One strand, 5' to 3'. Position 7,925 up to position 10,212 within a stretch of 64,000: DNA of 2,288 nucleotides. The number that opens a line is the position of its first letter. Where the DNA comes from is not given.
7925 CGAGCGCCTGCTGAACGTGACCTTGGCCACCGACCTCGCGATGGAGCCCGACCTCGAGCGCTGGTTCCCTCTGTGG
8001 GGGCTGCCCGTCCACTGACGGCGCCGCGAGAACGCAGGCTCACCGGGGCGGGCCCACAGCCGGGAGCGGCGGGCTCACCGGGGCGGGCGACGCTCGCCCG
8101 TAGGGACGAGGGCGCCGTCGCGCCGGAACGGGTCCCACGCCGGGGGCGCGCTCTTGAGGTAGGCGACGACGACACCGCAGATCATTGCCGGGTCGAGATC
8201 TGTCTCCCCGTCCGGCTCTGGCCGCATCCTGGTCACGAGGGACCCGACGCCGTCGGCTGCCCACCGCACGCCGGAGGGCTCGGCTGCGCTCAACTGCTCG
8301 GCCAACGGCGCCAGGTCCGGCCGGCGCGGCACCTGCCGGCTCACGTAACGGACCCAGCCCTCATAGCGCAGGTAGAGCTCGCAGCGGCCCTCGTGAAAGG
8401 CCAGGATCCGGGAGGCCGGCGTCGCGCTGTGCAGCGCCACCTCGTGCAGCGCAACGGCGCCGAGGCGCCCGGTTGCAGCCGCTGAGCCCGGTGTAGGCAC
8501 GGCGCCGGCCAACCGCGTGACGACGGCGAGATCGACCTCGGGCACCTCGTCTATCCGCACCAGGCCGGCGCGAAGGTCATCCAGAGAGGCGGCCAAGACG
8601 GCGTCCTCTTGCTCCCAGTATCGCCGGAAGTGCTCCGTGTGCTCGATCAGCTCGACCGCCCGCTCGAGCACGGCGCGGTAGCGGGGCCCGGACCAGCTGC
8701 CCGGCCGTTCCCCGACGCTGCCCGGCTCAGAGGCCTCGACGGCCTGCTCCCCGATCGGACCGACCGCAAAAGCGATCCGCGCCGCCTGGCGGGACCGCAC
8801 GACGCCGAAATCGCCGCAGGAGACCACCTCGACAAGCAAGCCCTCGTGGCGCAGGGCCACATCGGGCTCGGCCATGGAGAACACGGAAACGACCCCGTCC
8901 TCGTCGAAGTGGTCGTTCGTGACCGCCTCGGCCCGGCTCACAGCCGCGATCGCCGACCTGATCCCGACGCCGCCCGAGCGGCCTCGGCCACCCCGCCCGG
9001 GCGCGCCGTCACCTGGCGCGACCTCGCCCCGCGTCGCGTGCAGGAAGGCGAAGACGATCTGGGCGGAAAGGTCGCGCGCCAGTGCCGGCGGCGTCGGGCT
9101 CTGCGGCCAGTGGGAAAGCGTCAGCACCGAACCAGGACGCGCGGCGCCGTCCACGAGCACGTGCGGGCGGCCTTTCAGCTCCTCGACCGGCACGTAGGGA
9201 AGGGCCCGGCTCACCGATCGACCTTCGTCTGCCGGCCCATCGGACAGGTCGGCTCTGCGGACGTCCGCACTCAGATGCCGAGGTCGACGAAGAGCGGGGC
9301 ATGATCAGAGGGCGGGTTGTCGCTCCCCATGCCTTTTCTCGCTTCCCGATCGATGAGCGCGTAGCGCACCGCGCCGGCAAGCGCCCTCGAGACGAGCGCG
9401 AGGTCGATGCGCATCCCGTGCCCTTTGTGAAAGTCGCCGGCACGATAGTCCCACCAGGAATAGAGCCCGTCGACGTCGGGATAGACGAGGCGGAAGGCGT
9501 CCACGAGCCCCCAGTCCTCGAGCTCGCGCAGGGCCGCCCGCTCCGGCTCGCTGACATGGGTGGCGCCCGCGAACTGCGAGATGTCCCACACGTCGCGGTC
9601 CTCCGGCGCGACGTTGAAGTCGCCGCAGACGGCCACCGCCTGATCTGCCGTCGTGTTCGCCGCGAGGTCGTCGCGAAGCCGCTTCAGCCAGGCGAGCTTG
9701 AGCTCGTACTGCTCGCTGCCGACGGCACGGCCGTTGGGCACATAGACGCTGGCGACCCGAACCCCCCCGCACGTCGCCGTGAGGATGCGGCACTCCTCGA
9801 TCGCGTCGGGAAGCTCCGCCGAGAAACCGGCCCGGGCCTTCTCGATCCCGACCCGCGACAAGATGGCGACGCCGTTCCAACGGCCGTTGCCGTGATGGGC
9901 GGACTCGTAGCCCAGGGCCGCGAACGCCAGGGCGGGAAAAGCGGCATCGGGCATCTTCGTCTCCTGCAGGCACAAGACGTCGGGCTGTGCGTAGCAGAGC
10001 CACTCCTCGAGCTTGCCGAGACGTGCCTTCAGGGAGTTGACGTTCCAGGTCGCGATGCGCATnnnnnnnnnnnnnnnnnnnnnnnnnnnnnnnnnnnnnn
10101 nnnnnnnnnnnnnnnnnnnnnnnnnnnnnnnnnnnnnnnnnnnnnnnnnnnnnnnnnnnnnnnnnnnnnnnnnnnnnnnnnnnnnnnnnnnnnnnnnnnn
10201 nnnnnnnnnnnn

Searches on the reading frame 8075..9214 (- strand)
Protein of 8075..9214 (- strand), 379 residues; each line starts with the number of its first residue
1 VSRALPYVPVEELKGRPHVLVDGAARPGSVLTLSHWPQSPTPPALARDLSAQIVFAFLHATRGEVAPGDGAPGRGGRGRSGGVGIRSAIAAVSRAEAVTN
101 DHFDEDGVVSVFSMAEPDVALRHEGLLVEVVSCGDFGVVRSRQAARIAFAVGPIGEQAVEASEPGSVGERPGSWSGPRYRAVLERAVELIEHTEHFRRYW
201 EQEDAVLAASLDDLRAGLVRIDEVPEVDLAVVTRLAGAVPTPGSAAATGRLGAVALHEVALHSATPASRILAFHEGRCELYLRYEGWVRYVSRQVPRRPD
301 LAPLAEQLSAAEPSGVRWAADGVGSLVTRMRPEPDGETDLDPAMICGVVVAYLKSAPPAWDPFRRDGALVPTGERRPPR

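Call 26: search_protein_families(library=pfam, proteins=[window:8075-9214:-], max_evalue=0.001)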
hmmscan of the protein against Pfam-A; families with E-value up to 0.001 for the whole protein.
window:8075-9214:- (379 aa): 1 family
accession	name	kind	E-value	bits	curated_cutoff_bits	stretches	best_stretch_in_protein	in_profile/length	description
PF20392.3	DUF6687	-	2.3e-68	231.2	27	1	5-362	3-337/339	Family of unknown function (DUF6687)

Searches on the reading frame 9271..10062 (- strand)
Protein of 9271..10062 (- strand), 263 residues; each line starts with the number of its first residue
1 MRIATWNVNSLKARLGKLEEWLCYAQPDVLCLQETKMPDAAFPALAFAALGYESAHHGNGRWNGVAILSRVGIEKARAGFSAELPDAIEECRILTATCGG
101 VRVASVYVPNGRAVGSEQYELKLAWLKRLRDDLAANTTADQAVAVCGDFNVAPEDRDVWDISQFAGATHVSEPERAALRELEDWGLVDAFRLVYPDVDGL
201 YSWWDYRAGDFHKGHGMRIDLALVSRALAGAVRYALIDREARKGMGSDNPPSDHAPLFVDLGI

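Call 26: search_protein_families(library=pfam, proteins=[window:9271-10062:-], max_evalue=0.001)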
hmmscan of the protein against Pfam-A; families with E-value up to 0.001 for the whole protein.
window:9271-10062:- (263 aa): 1 family
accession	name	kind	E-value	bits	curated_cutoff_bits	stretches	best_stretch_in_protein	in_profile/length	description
PF03372.29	Exo_endo_phos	-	3.9e-31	108.9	24.5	1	4-254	1-225/225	Endonuclease/Exonuclease/phosphatase family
